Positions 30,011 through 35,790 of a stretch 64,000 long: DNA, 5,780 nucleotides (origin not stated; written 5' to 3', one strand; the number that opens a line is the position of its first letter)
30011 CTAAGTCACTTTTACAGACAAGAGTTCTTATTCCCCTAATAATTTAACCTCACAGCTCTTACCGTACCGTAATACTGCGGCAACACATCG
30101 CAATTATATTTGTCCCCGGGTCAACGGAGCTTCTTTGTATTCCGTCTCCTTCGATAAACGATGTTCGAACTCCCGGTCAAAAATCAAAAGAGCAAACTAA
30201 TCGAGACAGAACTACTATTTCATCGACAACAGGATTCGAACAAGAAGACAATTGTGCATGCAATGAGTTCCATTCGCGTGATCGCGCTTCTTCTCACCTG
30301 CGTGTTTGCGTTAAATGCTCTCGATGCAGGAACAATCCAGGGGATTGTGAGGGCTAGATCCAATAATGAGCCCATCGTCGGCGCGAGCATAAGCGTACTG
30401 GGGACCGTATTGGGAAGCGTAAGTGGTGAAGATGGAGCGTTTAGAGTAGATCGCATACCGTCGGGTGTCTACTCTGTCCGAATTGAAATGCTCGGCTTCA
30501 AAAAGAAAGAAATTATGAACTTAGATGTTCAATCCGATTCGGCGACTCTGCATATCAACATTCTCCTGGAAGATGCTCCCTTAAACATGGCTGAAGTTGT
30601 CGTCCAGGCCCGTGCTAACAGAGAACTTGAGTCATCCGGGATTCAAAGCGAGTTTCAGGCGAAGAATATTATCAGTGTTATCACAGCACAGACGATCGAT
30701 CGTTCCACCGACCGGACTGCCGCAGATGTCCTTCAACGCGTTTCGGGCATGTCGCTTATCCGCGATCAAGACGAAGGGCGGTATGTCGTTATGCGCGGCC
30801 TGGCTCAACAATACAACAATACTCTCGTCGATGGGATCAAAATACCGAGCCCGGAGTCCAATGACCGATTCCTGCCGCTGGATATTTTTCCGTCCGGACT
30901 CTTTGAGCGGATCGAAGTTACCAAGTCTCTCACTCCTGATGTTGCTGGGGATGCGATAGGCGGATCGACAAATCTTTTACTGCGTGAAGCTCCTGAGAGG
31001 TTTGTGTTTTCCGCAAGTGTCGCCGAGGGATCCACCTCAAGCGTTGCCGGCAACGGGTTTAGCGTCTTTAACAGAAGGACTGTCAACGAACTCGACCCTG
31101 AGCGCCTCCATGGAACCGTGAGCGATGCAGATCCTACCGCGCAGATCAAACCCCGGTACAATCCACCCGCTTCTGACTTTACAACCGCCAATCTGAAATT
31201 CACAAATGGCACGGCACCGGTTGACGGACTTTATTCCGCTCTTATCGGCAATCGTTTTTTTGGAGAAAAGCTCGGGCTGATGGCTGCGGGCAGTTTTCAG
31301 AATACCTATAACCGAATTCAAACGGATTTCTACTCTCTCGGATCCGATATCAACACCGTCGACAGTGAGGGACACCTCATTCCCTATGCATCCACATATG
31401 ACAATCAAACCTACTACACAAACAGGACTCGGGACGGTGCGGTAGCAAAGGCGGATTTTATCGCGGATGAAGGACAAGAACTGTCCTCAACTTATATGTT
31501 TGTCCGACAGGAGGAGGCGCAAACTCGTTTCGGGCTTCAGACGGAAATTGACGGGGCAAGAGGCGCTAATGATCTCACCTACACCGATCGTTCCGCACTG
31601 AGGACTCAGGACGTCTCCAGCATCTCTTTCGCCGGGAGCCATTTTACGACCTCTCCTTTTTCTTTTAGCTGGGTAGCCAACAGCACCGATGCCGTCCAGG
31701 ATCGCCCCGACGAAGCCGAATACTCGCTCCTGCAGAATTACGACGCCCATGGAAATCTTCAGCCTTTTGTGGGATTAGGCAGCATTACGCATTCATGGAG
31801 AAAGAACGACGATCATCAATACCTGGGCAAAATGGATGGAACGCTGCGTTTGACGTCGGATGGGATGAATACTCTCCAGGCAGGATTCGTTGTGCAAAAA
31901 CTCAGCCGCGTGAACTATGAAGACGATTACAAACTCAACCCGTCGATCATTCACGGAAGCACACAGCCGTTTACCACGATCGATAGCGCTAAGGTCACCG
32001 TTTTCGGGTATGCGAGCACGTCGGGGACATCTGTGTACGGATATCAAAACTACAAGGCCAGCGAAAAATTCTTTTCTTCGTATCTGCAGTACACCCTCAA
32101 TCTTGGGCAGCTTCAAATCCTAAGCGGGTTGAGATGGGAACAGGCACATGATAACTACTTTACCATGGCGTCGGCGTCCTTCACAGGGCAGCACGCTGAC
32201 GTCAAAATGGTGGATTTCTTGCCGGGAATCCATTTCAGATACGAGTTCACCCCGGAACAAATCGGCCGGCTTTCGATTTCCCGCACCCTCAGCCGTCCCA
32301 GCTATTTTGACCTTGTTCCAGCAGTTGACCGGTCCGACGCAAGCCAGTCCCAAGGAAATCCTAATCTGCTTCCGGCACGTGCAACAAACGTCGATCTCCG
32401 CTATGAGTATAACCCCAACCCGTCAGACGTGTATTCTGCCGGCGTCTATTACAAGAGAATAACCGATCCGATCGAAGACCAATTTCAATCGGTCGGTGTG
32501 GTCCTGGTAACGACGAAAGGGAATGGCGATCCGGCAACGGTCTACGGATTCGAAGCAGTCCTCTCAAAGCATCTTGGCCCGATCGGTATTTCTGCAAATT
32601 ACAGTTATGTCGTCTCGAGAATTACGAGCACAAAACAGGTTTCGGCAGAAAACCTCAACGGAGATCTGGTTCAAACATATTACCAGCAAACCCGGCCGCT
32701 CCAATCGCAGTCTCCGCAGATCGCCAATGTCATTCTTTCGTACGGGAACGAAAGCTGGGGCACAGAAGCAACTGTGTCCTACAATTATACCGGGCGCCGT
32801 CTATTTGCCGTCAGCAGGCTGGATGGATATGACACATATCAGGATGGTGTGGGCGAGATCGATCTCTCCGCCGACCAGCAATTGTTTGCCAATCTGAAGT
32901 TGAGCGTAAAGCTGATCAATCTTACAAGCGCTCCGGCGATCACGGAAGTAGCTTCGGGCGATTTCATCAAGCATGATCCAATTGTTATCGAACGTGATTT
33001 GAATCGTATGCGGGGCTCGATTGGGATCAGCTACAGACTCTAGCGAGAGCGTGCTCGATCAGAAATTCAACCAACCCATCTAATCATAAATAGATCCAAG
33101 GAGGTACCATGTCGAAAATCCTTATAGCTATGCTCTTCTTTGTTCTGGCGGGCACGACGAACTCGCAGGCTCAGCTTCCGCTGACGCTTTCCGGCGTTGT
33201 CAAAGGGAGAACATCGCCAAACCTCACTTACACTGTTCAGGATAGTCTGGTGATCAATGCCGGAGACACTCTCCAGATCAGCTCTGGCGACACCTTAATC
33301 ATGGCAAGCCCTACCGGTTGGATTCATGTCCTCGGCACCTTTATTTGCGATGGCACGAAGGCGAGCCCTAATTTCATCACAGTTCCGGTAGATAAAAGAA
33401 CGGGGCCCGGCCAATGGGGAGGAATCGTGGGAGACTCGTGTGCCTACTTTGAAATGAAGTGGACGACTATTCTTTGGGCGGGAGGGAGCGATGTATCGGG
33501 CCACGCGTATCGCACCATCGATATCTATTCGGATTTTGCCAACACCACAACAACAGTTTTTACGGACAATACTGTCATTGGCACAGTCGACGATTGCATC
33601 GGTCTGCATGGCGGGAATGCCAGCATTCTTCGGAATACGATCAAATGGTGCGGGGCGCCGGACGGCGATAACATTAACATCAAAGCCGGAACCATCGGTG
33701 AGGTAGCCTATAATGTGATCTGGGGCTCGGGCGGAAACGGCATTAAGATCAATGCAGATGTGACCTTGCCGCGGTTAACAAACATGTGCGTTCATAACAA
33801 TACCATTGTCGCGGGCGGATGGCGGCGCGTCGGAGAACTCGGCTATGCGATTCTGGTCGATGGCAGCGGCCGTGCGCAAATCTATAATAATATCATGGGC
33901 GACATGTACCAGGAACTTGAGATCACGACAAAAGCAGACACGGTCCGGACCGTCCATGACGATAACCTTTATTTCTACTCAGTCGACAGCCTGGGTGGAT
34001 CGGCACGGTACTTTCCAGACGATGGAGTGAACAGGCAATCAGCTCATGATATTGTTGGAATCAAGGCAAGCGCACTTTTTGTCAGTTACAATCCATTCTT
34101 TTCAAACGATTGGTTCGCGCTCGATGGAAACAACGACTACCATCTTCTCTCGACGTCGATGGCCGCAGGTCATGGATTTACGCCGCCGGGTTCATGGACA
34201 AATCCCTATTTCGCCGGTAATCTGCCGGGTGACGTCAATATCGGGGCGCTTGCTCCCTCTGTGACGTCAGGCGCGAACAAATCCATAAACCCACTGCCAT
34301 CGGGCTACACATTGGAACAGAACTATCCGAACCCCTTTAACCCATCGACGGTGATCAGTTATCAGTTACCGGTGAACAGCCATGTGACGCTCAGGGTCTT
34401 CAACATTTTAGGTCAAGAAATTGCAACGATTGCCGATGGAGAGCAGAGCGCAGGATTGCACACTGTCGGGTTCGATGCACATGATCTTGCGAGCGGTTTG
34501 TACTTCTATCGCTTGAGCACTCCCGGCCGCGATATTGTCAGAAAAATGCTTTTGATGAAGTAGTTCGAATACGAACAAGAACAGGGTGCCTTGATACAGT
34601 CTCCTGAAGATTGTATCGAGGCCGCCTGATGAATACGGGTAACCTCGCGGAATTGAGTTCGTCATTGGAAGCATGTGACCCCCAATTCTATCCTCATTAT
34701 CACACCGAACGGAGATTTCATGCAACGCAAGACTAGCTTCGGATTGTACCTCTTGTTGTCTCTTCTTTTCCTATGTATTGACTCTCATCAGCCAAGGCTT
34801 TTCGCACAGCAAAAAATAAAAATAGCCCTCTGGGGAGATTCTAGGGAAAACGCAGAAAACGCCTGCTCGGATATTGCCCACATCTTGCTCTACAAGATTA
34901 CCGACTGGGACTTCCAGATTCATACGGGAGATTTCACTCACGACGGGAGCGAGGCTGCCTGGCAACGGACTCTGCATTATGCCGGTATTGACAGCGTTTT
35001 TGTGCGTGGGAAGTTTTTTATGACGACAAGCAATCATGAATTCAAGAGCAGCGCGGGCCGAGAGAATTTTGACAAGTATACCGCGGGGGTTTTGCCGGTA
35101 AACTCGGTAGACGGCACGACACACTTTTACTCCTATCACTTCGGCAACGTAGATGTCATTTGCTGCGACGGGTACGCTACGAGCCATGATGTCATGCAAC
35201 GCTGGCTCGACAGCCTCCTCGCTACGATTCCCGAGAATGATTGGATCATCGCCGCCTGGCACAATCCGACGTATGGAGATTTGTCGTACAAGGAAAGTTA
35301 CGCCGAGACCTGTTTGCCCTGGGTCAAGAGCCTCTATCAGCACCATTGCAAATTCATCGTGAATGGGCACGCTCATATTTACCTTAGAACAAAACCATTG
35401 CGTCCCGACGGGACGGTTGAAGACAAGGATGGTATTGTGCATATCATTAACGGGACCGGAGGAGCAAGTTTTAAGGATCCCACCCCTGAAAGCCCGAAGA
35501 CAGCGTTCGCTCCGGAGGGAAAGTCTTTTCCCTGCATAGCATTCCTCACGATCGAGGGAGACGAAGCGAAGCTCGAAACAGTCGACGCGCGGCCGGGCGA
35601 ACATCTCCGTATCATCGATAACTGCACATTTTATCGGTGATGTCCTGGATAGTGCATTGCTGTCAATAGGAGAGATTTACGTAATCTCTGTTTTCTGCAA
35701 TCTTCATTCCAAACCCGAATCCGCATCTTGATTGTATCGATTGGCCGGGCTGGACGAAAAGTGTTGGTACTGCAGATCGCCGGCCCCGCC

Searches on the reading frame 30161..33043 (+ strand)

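Call 92: search_protein_families(library=pfam, proteins=[window:30161-33043:+], max_evalue=0.00001)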
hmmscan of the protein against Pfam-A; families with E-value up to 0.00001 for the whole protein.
window:30161-33043:+ (960 aa): 5 families
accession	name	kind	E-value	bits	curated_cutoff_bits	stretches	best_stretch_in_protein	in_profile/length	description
PF00593.30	TonB_dep_Rec_b-barrel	-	8.1e-25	89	27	1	492-921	66-436/436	TonB dependent receptor-like, beta-barrel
PF14905.12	OMP_b-brl_3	-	1.7e-24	87.1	27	1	629-910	106-361/408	Outer membrane protein beta-barrel family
PF07715.20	Plug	-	4.2e-16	59.8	23.9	1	168-268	6-106/107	TonB-dependent Receptor Plug Domain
PF13715.12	CarbopepD_reg_2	-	6e-16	58.7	32.2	1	59-148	1-88/88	CarboxypepD_reg-like domain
PF13620.12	CarboxypepD_reg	-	1.9e-13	51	32.3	1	58-133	1-78/82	Carboxypeptidase regulatory-like domain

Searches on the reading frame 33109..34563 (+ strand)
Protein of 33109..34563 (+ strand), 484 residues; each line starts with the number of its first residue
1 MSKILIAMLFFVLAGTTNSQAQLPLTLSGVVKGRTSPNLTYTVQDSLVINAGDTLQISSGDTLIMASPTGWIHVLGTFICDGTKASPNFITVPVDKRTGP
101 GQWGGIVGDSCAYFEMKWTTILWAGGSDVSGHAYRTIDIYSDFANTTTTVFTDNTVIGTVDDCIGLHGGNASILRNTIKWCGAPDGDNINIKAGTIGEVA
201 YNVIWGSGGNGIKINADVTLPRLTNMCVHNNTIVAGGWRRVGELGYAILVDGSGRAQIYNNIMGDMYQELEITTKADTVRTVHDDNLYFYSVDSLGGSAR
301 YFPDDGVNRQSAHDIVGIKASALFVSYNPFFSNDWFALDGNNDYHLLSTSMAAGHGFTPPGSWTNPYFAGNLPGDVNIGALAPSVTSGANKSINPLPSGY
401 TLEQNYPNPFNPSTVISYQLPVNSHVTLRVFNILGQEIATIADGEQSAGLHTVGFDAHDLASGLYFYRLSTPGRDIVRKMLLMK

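Call 92: search_protein_families(library=pfam, proteins=[window:33109-34563:+], max_evalue=0.00001)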
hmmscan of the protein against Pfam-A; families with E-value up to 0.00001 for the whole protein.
window:33109-34563:+ (484 aa): 1 family
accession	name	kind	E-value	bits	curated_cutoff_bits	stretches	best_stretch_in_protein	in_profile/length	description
PF18962.6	Por_Secre_tail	-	1.3e-07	32.3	27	1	406-480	2-73/75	Secretion system C-terminal sorting domain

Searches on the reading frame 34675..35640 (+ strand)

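Call 28: search_protein_families(library=pfam, proteins=[window:34675-35640:+], max_evalue=0.001)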
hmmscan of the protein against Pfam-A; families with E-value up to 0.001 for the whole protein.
window:34675-35640:+ (321 aa): 1 family
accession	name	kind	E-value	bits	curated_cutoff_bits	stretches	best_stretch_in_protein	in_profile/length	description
PF00149.33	Metallophos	-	2.4e-11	44.9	21.5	1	75-236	28-191/191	Calcineurin-like phosphoesterase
